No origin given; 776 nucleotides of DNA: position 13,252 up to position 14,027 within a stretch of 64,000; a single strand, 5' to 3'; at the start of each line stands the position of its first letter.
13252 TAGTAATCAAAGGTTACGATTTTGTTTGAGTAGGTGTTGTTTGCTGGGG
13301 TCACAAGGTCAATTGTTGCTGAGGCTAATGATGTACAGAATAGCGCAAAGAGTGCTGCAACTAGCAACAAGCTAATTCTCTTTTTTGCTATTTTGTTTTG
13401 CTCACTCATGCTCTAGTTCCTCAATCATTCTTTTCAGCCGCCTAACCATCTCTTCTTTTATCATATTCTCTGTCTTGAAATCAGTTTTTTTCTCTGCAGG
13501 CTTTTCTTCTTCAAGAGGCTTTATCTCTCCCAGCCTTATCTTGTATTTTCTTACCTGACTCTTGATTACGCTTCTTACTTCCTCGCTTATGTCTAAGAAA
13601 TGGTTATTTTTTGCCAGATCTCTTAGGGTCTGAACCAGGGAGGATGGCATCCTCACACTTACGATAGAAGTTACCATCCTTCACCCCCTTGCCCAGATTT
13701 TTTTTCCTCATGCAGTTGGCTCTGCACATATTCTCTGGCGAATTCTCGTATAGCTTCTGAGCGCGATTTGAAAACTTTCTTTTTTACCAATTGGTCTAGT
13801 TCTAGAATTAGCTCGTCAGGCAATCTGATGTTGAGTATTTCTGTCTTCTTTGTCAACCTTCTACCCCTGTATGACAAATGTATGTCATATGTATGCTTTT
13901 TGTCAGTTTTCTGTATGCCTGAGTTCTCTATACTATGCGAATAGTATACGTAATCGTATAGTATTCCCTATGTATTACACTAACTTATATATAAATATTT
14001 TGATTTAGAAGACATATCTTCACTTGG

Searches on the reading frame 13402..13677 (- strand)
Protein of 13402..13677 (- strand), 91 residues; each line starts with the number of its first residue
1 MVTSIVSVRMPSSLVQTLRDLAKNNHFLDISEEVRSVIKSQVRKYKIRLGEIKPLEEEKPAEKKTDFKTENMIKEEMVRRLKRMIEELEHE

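Call 5: search_protein_families(library=pfam, proteins=[window:13402-13677:-], max_evalue=0.01)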
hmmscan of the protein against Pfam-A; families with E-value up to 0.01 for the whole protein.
window:13402-13677:- (91 aa): 0 families

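Call 6: search_protein_families(library=ncbifam, proteins=[window:13402-13677:-], max_evalue=0.01)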
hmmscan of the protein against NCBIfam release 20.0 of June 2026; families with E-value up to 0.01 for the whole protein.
window:13402-13677:- (91 aa): 0 families

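Call 62: search_solved_structures(query=A6, max_evalue=1)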
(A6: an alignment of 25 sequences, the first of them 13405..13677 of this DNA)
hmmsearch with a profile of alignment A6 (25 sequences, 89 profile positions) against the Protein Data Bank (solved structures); distinct sequences matched with E-value up to 1: 9.
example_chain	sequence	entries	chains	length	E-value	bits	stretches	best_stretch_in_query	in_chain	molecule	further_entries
1q5v_A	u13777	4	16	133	0.0072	19.9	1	6-49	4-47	Nickel responsive regulator | Nickel-responsive regulator | Nickel-responsive regulatory protein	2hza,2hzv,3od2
2wve_A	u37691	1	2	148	0.011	19.2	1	7-59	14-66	PUTATIVE NICKEL-RESPONSIVE REGULATOR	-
2wvd_A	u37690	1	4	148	0.013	19.1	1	7-59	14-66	PUTATIVE NICKEL-RESPONSIVE REGULATOR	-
2wvb_A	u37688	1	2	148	0.014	19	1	7-59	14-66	PUTATIVE NICKEL-RESPONSIVE REGULATOR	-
2ca9_A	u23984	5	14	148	0.014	19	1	7-59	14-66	PUTATIVE NICKEL-RESPONSIVE REGULATOR | nickel-responsive regulator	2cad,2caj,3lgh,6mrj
3pht_A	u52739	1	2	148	0.014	18.9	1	7-57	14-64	Putative nickel-responsive regulator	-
2wvc_A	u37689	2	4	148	0.018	18.6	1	7-51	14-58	PUTATIVE NICKEL-RESPONSIVE REGULATOR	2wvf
2bj1_A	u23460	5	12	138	0.051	17.1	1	7-52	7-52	NICKEL RESPONSIVE REGULATOR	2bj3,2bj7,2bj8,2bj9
7sh3_A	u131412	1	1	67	0.082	16.5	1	43-87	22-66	Synthetic VirB8 Miniprotein Binder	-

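Call 85: search_protein_families(library=padloc, proteins=[window:13402-13677:-], max_evalue=0.01)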
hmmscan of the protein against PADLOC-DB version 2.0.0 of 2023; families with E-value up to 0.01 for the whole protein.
window:13402-13677:- (91 aa): 0 families

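Call 86: search_protein_families(library=phrogs, proteins=[window:13402-13677:-], max_evalue=0.001)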
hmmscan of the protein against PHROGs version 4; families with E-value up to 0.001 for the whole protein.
window:13402-13677:- (91 aa): 0 families

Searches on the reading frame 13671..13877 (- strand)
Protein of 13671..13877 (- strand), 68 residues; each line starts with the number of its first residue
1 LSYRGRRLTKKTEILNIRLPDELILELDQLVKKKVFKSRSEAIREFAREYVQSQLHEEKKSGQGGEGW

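Call 83: search_protein_families(library=pfam, proteins=[window:13671-13877:-], max_evalue=0.001)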
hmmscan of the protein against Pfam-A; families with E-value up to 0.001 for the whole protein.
window:13671-13877:- (68 aa): 1 family
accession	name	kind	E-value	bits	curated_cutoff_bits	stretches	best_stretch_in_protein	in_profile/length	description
PF01402.27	RHH_1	-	5.5e-09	36.1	20.5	1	15-51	2-37/39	Ribbon-helix-helix protein, copG family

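Call 85: search_protein_families(library=padloc, proteins=[window:13671-13877:-], max_evalue=0.01)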
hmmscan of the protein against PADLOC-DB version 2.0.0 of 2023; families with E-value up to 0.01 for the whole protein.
window:13671-13877:- (68 aa): 0 families

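Call 86: search_protein_families(library=phrogs, proteins=[window:13671-13877:-], max_evalue=0.001)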
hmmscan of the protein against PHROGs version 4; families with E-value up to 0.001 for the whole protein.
window:13671-13877:- (68 aa): 5 families
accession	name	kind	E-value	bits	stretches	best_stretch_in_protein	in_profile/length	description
phrog_4738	-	transcription regulation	8.2e-08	32.9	1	14-45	16-47/59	transcriptional repressor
phrog_7325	-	transcription regulation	1.6e-05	26.1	1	8-62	52-105/151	CopG-like transcriptional repressor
phrog_15666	-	unknown function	0.00019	22.6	1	14-53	4-42/81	-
phrog_876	-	transcription regulation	0.00087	19.9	1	9-61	5-56/239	transcriptional repressor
phrog_949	-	unknown function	0.00097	20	0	8-41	6-35/61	-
